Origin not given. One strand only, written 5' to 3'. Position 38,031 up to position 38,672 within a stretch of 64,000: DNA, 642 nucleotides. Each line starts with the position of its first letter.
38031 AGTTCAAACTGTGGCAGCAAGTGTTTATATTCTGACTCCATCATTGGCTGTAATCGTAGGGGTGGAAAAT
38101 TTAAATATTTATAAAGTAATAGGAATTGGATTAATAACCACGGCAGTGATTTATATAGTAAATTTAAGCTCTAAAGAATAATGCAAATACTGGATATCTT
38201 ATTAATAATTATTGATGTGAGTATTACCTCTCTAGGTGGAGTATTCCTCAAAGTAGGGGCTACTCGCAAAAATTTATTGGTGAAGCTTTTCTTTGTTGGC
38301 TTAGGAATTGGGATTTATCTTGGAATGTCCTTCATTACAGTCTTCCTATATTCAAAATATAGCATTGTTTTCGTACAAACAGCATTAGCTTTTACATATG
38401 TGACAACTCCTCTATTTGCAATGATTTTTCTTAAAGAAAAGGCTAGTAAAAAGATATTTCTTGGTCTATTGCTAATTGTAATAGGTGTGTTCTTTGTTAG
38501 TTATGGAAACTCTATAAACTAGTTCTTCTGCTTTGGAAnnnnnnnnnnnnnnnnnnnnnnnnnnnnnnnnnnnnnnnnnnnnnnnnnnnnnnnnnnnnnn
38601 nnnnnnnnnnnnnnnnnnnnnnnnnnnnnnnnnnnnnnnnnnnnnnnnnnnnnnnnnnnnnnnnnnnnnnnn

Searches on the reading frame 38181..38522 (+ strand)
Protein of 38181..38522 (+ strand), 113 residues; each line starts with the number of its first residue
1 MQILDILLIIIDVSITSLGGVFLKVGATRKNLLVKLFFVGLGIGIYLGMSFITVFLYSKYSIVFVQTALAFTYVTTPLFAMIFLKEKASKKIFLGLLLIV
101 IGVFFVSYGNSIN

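Call 3: search_protein_families(library=pfam, proteins=[window:38181-38522:+], max_evalue=0.01)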
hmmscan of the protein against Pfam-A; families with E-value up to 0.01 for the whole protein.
window:38181-38522:+ (113 aa): 1 family
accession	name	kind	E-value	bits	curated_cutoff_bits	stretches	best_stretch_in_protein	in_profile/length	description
PF00892.27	EamA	-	0.00038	21.2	28.2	1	29-107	55-134/135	EamA-like transporter family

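Call 4: search_protein_families(library=ncbifam, proteins=[window:38181-38522:+], max_evalue=0.01)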
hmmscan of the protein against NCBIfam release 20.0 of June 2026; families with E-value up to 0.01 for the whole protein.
window:38181-38522:+ (113 aa): 1 family
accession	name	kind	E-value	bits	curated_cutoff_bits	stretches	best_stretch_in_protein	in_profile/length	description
NF011625.2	PRK15051.1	equivalog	0.0023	18.1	92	1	22-106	26-107/111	4-amino-4-deoxy-L-arabinose-phosphoundecaprenol flippase subunit ArnE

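Call 46: search_solved_structures(query=window:38181-38522:+, max_evalue=10)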
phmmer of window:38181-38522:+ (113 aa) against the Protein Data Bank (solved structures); distinct sequences matched with E-value up to 10: 0.

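Call 80: search_solved_structures(query=A4, max_evalue=10)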
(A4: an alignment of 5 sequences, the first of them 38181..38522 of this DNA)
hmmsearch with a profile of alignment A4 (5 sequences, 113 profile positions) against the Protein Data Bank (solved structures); distinct sequences matched with E-value up to 10: 1.
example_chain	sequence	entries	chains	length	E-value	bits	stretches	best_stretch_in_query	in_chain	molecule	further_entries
7b0k_A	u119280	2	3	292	0.047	17.1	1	75-108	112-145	Drug/metabolite transporter (DMT) superfamily permease | LicB protein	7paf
